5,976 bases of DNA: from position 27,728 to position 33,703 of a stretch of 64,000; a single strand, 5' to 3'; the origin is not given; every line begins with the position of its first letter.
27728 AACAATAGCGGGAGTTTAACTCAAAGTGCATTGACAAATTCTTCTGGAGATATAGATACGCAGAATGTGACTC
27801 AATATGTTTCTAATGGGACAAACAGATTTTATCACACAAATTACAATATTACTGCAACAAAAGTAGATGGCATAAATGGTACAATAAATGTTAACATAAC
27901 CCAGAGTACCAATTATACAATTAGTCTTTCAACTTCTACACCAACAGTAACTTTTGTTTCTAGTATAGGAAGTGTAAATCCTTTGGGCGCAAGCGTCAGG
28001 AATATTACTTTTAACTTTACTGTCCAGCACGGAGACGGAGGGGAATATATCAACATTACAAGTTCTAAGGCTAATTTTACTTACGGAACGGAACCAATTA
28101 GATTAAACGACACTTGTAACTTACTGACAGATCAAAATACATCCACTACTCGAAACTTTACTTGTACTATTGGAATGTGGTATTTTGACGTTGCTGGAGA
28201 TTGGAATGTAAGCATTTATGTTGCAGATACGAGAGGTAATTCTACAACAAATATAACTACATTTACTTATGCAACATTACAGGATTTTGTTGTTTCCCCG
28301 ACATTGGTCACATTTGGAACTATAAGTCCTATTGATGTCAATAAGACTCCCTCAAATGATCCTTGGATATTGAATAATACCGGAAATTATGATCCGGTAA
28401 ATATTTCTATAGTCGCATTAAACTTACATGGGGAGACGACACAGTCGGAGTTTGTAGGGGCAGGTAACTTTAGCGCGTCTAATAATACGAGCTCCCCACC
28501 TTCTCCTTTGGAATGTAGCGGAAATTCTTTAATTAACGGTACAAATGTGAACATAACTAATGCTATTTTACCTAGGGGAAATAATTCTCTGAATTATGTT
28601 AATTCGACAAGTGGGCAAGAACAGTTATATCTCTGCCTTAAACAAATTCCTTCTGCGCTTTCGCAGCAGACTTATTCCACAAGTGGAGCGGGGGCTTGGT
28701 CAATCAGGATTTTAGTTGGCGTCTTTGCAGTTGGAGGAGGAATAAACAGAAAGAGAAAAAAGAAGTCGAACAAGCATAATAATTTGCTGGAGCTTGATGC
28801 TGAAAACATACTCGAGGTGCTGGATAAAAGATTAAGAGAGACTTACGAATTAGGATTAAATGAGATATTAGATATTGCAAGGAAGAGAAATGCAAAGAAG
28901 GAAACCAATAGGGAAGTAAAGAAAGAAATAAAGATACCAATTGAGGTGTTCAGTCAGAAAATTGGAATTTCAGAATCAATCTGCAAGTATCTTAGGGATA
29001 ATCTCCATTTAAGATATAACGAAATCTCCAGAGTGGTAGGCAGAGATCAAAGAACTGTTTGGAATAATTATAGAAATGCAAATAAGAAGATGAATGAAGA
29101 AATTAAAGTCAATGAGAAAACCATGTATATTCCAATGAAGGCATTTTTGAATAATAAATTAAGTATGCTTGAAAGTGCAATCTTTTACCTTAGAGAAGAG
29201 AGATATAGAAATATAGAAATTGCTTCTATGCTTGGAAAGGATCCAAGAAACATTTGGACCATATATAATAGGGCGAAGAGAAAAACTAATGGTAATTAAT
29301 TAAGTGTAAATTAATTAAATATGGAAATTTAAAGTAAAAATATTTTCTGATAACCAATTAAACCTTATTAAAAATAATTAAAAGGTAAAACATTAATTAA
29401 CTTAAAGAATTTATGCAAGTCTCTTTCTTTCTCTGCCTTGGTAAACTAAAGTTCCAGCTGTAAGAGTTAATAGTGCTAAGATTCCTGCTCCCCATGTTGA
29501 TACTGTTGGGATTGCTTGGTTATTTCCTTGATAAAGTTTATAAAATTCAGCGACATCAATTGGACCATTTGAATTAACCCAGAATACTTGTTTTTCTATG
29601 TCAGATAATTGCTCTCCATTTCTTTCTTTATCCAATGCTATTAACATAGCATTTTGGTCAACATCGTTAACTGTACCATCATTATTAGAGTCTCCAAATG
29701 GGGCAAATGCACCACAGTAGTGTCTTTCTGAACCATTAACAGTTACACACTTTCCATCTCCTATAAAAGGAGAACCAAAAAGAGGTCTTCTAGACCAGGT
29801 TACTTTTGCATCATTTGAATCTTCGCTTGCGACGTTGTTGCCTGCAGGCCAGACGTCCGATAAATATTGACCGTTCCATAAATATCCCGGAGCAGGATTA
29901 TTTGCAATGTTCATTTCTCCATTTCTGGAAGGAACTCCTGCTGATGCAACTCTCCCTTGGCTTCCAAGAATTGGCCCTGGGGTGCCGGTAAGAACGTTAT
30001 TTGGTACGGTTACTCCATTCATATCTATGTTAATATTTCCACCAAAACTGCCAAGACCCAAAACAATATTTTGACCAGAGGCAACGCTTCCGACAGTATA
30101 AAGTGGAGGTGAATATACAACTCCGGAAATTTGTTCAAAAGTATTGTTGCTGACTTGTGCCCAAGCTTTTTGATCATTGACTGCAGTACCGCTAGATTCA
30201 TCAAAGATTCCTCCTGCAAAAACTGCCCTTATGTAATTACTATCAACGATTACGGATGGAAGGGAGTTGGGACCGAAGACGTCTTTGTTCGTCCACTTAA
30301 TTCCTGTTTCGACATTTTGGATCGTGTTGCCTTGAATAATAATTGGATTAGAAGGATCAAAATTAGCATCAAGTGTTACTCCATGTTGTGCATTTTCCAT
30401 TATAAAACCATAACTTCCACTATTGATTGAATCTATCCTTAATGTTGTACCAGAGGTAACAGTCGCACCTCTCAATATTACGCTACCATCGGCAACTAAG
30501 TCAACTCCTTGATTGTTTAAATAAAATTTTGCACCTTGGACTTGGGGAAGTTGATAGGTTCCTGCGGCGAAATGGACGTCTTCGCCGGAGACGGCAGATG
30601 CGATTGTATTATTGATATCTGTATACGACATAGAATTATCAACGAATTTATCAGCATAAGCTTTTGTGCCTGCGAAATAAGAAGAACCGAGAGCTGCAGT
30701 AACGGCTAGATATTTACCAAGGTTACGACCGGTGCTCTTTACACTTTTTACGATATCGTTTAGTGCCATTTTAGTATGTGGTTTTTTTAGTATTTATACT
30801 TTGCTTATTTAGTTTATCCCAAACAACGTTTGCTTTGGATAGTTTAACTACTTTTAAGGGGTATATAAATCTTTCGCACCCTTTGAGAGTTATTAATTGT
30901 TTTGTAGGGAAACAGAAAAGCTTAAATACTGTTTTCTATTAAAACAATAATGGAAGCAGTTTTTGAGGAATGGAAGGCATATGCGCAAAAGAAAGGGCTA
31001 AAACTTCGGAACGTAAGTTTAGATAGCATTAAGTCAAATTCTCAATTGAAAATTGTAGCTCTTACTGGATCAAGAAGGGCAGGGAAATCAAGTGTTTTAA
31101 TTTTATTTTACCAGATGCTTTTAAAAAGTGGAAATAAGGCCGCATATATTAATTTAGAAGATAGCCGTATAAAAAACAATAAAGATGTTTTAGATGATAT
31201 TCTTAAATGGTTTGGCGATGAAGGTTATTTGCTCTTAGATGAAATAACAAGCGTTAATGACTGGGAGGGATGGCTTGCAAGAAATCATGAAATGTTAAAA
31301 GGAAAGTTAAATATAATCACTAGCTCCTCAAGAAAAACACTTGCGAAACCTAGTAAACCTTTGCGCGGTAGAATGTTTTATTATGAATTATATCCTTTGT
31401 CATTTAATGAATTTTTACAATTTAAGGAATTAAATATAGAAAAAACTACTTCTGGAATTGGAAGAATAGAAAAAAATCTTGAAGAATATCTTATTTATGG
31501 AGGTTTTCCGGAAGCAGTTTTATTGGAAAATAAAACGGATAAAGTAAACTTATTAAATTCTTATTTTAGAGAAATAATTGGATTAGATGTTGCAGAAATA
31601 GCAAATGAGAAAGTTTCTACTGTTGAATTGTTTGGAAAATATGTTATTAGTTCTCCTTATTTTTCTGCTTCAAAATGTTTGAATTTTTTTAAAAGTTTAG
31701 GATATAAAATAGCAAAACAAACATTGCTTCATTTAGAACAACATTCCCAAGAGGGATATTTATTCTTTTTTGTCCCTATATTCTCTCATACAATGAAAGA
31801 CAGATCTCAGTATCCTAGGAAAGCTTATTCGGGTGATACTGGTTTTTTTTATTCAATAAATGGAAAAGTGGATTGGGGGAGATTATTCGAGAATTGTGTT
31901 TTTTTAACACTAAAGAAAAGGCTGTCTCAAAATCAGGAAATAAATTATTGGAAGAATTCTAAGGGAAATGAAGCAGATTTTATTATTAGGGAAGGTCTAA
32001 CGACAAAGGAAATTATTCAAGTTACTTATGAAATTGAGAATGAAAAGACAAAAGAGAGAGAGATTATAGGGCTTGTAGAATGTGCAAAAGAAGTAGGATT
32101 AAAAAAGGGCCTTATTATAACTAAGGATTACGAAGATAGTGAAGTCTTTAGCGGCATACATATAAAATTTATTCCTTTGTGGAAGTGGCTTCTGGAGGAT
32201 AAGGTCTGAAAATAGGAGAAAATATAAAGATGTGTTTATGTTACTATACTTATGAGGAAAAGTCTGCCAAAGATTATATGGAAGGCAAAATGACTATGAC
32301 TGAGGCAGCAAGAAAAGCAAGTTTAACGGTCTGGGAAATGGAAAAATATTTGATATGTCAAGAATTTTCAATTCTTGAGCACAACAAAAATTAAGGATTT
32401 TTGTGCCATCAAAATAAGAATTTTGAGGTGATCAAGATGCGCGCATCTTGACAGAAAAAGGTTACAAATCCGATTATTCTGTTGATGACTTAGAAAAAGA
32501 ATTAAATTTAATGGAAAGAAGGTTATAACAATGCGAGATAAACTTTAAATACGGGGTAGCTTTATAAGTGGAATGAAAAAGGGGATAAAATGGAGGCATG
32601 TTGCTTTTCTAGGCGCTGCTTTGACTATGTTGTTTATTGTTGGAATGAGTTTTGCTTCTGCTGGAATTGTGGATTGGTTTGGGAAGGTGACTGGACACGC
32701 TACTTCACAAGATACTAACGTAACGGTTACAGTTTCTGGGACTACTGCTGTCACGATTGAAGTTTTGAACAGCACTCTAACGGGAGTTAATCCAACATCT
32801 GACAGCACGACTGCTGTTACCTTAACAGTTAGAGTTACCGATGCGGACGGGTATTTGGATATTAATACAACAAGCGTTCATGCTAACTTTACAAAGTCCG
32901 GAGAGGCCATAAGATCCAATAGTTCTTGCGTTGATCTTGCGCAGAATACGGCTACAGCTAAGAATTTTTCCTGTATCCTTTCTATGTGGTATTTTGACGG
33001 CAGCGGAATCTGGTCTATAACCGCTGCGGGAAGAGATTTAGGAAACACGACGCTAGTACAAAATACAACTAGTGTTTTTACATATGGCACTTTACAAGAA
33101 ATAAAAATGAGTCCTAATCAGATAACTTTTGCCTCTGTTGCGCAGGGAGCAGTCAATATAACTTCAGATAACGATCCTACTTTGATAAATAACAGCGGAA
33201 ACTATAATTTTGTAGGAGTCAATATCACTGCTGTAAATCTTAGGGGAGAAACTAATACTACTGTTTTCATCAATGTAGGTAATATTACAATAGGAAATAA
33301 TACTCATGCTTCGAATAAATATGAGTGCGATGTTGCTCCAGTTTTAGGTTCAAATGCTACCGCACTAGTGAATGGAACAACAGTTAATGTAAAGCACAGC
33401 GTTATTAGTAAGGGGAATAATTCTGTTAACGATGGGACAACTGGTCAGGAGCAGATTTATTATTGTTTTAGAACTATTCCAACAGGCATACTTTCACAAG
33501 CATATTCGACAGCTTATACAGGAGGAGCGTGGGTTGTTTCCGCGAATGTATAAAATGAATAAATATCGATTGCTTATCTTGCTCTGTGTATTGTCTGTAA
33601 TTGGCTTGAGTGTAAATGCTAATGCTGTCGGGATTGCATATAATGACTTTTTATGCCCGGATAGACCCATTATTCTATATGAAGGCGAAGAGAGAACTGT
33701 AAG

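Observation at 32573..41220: Repeated cassette: giant gene, then stand-alone MWYFD Ig protein, then small tail-anchored beta-sandwich protein(s)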

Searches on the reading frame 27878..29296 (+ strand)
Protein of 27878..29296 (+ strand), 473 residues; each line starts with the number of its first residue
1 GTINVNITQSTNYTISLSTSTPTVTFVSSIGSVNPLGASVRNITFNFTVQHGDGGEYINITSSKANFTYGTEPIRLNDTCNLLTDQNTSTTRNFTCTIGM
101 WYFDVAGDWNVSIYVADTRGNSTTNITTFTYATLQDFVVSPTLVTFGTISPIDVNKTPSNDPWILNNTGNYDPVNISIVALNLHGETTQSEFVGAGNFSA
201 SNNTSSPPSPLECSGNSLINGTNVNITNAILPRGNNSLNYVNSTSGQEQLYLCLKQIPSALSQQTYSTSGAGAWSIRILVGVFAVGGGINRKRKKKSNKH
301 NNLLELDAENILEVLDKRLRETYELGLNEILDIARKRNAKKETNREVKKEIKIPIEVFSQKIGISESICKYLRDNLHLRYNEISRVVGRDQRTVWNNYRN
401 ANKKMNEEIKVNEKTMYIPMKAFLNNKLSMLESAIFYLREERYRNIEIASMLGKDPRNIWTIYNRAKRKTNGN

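Call 34: find_related_loci(query=A4, collection=genome_contigs, flank=10000)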
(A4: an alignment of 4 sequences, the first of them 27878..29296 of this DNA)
Query A4 (473 aa) in genome_contigs; peptide patterns used: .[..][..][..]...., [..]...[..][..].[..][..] (x = any residue, [..] = any of these).
141 stretches matched a pattern; 45 encode a relative of the query (tblastn E <= 1e-3); 44 distinct loci.
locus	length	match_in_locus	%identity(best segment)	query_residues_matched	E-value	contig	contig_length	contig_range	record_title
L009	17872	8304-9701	54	2-469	6e-165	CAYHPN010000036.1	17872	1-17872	MAG TPA_asm: Candidatus Woesearchaeota archaeon isolate ERP119705_co14_220 genome assembly, contig: NODE_3269_length_178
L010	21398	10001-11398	39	1-469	6e-107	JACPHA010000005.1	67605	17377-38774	MAG: Candidatus Pacearchaeota archaeon isolate NC_groundwater_402_Ag_B-0.1um_34_21 GD18-4_B1_scaffold_306492, whole geno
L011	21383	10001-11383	37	6-473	3e-98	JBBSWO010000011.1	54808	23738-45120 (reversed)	MAG: Nanoarchaeota archaeon isolate H41-bin116_1 H41_bin116_1_000000000011, whole genome shotgun sequence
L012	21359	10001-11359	43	9-469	3e-115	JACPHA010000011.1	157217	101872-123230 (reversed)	MAG: Candidatus Pacearchaeota archaeon isolate NC_groundwater_402_Ag_B-0.1um_34_21 GD18-4_B1_scaffold_865556, whole geno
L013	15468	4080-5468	39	1-469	2e-95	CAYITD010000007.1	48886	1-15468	MAG TPA_asm: Candidatus Woesearchaeota archaeon isolate ERP119705_co3_555 genome assembly, contig: NODE_563_length_48886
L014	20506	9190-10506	40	6-469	5e-95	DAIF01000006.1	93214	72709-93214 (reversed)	MAG TPA_asm: Candidatus Pacearchaeota archaeon UBA73 UBA73_contig_734, whole genome shotgun sequence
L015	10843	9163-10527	39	6-469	7e-93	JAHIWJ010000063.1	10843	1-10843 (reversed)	MAG: Nanoarchaeota archaeon isolate MM_PW_MetaG.mb.4 MM_PW_MetaG.mb.4_k141_215367, whole genome shotgun sequence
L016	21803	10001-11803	40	11-469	8e-87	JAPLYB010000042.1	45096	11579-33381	MAG: Candidatus Pacearchaeota archaeon isolate LacPavin_0920_SED5_MAG_33_27 LacPavin_0920_SED5_scaffold_705544, whole ge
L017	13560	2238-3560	39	10-471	8e-87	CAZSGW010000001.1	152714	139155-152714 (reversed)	MAG TPA_asm: Candidatus Woesearchaeota archaeon isolate SRP332253_co1_145 genome assembly, contig: NODE_59_length_152714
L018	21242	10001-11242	35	20-469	3e-74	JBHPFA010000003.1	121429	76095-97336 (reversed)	Nanoarchaeota archaeon isolate SAG AM-311-I10 NODE_3_length_121429_cov_32.410170, whole genome shotgun sequence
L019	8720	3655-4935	37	37-469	1e-73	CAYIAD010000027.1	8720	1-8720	MAG TPA_asm: Candidatus Woesearchaeota archaeon isolate ERP119705_co1_747 genome assembly, contig: NODE_11908_length_872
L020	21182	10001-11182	38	12-468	1e-87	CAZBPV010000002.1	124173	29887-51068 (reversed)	MAG TPA_asm: Candidatus Woesearchaeota archaeon isolate binchicken_co364_679 genome assembly, contig: NODE_37_length_124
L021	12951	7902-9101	34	10-469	3e-75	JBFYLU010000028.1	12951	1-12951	MAG: Nanoarchaeota archaeon isolate PPR_0044 k121_1027270, whole genome shotgun sequence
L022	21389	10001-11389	35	8-469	1e-68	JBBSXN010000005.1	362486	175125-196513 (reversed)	MAG: Nanoarchaeota archaeon isolate H43-bin083_1 H43_bin083_1_000000000005, whole genome shotgun sequence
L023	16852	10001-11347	36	12-473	1e-67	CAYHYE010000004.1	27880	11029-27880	MAG TPA_asm: Candidatus Woesearchaeota archaeon isolate ERP119705_co17_292 genome assembly, contig: NODE_1861_length_278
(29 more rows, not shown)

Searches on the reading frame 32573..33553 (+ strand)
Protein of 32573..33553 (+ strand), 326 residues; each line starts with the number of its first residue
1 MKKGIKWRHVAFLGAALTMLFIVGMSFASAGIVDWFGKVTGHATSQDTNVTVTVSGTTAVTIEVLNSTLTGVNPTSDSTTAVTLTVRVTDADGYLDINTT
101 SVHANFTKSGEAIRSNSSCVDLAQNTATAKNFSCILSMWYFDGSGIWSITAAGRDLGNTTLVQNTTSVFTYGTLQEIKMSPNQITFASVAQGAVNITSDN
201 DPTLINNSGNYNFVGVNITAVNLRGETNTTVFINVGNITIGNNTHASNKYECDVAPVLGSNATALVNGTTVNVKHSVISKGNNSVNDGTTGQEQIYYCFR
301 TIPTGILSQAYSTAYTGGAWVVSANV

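Call 4: search_protein_families(library=pfam, proteins=[window:32573-33553:+], max_evalue=0.1)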
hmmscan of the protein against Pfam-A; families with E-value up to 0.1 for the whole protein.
window:32573-33553:+ (326 aa): 0 families
